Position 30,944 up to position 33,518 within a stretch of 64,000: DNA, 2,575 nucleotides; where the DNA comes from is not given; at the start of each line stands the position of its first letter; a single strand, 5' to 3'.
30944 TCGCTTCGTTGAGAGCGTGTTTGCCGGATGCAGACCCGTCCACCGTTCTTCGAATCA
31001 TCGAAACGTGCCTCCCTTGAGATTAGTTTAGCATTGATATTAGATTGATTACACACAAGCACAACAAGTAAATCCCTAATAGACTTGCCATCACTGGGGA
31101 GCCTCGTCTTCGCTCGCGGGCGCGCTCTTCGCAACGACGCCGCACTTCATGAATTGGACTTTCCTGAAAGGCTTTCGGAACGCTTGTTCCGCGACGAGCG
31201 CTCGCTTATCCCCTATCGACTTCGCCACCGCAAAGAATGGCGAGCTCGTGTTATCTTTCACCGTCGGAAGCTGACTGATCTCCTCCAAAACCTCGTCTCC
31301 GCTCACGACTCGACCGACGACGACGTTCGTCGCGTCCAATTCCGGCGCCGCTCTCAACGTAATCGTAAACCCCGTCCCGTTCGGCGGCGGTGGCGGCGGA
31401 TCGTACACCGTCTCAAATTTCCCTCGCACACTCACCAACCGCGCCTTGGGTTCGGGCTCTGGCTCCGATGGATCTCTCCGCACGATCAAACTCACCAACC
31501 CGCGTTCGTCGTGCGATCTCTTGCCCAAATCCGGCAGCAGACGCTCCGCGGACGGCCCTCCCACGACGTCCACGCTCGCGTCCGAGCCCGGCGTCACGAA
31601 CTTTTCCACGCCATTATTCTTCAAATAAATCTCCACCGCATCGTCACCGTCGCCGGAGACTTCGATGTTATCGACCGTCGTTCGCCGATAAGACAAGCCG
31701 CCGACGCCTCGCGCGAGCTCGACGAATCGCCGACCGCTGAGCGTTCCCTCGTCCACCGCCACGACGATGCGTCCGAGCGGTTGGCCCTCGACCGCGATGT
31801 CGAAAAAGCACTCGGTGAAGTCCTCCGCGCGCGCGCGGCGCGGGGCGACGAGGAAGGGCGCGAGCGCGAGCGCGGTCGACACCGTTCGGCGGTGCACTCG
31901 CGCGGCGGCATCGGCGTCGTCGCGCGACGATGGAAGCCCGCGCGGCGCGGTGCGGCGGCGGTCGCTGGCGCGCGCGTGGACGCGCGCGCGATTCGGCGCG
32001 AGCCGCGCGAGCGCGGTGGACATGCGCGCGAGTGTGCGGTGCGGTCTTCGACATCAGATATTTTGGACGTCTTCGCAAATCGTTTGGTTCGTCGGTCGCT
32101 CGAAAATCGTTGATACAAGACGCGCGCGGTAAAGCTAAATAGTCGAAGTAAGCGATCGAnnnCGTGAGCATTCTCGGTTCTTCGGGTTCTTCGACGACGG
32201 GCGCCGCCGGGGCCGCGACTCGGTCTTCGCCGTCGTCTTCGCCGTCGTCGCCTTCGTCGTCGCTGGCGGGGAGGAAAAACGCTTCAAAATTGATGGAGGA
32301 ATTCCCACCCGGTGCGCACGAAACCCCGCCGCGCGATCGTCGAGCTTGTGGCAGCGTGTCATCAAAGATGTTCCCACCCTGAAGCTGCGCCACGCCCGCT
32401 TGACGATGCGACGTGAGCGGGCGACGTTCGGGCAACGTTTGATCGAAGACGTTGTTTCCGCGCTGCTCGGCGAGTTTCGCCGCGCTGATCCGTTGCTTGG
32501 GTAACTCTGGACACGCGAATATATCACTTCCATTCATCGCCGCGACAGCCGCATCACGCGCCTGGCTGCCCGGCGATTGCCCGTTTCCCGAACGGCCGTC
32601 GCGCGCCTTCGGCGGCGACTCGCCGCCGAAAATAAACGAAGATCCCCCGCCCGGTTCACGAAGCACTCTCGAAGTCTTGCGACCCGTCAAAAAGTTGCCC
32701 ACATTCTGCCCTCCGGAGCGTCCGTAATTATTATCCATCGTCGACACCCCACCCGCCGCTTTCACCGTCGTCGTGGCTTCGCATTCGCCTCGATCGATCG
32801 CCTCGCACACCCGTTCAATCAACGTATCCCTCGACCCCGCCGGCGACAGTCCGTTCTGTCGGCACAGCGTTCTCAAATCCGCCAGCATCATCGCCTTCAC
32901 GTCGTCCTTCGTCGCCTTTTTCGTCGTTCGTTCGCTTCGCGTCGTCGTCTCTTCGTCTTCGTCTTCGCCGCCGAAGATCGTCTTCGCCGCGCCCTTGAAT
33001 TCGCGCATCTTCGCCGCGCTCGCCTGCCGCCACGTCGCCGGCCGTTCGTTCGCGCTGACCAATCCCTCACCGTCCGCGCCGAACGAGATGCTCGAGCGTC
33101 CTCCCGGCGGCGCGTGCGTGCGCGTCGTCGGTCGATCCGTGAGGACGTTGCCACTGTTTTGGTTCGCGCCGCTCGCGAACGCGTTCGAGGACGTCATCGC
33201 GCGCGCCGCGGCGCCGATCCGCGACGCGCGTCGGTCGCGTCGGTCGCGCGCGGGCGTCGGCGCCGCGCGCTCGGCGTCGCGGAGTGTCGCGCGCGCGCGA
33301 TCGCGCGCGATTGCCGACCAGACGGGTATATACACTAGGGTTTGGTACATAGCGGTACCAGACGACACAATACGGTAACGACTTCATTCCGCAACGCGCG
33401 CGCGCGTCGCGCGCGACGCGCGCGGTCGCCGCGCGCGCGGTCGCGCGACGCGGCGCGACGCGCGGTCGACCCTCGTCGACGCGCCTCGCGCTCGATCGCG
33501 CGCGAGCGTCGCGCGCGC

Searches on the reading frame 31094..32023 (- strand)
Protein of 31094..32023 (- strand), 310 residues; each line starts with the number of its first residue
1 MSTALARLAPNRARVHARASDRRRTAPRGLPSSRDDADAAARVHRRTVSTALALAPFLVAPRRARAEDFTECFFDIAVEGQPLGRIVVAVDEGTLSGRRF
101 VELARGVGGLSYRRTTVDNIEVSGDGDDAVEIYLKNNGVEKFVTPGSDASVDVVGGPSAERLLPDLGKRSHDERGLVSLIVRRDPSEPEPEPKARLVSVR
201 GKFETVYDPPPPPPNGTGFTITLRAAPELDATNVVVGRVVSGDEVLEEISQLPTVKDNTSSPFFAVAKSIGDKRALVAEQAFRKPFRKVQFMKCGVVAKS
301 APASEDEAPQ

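Call 63: search_protein_families(library=pfam, proteins=[window:31094-32023:-], max_evalue=0.001)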
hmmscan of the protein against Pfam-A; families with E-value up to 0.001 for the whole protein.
window:31094-32023:- (310 aa): 1 family
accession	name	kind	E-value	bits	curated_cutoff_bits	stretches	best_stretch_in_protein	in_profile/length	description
PF00160.26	Pro_isomerase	-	8.3e-08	33.1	21.7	1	210-258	98-146/159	Cyclophilin type peptidyl-prolyl cis-trans isomerase/CLD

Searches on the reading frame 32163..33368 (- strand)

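Call 63: search_protein_families(library=pfam, proteins=[window:32163-33368:-], max_evalue=0.001)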
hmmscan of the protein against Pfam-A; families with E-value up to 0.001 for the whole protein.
window:32163-33368:- (402 aa): 4 families
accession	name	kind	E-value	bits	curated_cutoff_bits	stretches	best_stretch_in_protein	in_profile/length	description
PF13266.11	DUF4057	-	5.4e-10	39.9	23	1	292-359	231-298/299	Protein of unknown function (DUF4057)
PF02037.33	SAP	-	1e-07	31.8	23.9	1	156-191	1-36/37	SAP domain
PF18953.6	SAP_new25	-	7.5e-05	22.7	26.3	1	164-200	12-48/51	SAP domain-containing new25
PF17054.10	JUPITER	-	0.00047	20.2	27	0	226-257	13-44/359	Microtubule-Associated protein Jupiter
